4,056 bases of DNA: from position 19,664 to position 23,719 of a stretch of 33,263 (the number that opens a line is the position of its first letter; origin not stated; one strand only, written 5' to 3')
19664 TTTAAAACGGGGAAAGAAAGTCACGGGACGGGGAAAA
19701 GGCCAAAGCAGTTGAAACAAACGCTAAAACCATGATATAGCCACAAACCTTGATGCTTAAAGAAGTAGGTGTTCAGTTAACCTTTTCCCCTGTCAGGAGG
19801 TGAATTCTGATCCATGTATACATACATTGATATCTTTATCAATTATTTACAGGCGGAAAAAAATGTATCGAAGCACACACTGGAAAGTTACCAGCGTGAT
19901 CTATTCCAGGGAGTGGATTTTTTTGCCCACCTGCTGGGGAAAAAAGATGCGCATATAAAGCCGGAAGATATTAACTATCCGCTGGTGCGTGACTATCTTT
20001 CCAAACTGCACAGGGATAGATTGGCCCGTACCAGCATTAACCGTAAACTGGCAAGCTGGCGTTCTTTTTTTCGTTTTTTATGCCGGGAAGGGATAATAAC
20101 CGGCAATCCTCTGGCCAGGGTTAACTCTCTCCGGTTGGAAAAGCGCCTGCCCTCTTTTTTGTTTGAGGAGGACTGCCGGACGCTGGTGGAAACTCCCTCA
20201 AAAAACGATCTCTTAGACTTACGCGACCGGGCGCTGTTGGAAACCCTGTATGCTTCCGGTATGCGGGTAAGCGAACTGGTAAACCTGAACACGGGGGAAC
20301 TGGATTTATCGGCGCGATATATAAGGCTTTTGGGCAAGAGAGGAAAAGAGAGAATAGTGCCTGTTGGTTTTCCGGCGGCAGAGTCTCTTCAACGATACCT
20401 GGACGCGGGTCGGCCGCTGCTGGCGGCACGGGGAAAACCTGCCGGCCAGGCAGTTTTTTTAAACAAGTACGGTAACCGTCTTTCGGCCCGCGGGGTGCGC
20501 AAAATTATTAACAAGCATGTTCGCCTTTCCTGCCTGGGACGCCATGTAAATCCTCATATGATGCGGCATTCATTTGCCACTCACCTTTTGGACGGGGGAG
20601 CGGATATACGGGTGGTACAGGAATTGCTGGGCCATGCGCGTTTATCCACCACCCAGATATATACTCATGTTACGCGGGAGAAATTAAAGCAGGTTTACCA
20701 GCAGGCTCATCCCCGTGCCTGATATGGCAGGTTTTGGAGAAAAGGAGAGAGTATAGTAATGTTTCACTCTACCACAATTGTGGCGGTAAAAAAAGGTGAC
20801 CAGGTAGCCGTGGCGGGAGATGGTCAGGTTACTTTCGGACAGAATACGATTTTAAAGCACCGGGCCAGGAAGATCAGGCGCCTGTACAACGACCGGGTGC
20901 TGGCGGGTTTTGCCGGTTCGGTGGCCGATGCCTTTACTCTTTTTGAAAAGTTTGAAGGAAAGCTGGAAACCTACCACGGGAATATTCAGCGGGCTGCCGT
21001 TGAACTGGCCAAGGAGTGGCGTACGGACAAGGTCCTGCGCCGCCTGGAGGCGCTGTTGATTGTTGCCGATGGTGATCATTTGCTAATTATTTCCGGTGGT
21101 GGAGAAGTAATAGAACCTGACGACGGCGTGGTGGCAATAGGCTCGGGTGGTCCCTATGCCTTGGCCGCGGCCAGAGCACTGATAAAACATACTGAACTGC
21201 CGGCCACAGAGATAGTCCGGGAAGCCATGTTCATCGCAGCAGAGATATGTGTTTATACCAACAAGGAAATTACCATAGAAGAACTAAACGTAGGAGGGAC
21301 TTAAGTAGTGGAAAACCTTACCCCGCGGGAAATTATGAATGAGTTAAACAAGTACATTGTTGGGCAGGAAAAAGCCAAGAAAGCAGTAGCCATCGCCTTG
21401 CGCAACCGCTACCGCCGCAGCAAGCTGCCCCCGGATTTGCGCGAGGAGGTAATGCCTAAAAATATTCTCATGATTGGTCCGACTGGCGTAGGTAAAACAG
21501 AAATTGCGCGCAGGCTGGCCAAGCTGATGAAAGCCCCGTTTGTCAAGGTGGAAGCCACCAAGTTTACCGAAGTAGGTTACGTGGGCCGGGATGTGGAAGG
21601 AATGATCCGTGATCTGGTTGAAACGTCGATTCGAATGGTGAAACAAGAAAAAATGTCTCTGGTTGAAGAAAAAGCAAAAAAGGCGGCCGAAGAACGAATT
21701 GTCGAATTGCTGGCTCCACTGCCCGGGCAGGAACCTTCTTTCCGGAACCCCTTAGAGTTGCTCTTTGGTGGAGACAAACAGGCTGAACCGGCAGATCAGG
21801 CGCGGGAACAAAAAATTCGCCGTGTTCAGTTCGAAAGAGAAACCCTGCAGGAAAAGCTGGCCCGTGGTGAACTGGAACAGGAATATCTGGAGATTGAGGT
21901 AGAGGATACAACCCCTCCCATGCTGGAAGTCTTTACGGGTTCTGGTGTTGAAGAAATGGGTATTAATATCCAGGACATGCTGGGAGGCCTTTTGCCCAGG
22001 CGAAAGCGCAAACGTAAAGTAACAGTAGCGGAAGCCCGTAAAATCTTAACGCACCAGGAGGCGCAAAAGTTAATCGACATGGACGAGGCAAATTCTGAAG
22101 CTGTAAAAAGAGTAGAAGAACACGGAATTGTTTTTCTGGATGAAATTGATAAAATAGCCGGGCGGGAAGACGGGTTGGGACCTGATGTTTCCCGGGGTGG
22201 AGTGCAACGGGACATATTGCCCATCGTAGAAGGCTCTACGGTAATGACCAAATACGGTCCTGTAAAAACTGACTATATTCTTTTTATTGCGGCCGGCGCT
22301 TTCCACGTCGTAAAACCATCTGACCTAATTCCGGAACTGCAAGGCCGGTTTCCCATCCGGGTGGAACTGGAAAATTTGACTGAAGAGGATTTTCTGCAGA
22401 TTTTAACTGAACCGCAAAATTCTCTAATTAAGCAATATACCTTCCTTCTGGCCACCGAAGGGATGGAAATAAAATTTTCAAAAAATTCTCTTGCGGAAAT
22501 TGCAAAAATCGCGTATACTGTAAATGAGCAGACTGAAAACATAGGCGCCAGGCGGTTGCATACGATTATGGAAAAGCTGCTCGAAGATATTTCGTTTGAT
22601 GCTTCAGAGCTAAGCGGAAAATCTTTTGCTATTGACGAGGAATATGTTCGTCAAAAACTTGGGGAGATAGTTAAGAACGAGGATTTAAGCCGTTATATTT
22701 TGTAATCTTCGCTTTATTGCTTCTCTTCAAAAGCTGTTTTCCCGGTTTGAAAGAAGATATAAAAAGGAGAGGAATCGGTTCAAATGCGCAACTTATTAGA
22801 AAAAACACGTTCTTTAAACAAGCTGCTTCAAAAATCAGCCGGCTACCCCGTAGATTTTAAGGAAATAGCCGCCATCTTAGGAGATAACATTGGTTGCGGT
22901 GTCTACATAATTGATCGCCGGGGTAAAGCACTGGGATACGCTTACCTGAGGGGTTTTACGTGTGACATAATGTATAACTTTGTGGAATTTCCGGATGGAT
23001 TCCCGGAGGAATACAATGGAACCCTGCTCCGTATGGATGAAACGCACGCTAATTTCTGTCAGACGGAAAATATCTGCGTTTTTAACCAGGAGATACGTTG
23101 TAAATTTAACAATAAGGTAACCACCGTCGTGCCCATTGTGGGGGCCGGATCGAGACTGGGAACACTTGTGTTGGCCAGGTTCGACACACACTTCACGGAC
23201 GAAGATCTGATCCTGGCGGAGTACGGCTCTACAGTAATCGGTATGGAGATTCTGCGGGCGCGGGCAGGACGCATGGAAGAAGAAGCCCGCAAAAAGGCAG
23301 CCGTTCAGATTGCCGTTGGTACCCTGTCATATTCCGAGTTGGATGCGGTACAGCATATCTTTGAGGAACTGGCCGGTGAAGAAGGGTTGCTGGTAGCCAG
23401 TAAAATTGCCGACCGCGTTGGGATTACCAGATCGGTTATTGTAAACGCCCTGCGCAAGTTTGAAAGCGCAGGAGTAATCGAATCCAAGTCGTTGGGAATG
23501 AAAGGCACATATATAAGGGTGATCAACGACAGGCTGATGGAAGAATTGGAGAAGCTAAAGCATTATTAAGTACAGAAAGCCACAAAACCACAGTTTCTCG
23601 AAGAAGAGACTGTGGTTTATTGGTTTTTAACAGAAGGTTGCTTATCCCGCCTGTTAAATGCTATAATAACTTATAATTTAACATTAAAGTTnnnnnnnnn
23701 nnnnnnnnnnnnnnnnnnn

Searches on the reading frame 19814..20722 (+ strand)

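Call 55: search_protein_families(library=pfam, proteins=[window:19814-20722:+], max_evalue=0.00001)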
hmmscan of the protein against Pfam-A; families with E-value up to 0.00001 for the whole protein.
window:19814-20722:+ (302 aa): 2 families
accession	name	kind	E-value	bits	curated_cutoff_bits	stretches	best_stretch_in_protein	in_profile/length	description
PF00589.27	Phage_integrase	-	4.8e-45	153.9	27.1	1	116-288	3-170/172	Phage integrase family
PF02899.23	Phage_int_SAM_1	-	3e-19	69.5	22.3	1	5-93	1-83/83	Phage integrase, N-terminal SAM-like domain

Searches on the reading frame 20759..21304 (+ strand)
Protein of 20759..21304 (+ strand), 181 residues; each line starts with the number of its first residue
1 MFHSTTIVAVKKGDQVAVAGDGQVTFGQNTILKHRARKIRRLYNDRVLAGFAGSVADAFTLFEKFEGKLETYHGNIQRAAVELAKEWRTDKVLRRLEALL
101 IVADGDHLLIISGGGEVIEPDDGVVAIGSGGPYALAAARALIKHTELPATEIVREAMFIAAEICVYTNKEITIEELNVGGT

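Call 55: search_protein_families(library=pfam, proteins=[window:20759-21304:+], max_evalue=0.00001)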
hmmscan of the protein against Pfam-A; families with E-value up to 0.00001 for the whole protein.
window:20759-21304:+ (181 aa): 1 family
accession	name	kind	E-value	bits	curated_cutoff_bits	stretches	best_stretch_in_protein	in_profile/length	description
PF00227.31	Proteasome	-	3.2e-31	108.9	22.4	1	1-174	1-187/189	Proteasome subunit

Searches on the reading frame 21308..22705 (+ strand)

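Call 55: search_protein_families(library=pfam, proteins=[window:21308-22705:+], max_evalue=0.00001)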
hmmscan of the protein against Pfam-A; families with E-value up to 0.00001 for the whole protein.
window:21308-22705:+ (465 aa): 3 families
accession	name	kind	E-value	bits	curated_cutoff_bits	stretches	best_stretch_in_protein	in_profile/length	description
PF07724.20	AAA_2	-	4.2e-36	124.9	27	2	210-351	12-166/166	AAA domain (Cdc48 subfamily)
PF00004.35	AAA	-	1.2e-15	58.6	21.2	1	53-102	1-52/131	ATPase family associated with various cellular activities (AAA)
PF07728.20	AAA_5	-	6.9e-09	36.3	22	1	52-88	1-38/139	AAA domain (dynein-related subfamily)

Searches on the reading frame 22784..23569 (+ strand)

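Call 55: search_protein_families(library=pfam, proteins=[window:22784-23569:+], max_evalue=0.00001)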
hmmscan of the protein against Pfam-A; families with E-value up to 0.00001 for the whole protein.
window:22784-23569:+ (261 aa): 2 families
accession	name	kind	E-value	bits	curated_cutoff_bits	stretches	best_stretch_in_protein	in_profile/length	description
PF06018.20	CodY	-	2.3e-64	216.6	29.5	1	3-180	1-177/177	CodY GAF-like domain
PF08222.17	HTH_CodY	-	4e-31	106.9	27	1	199-257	1-59/61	CodY helix-turn-helix domain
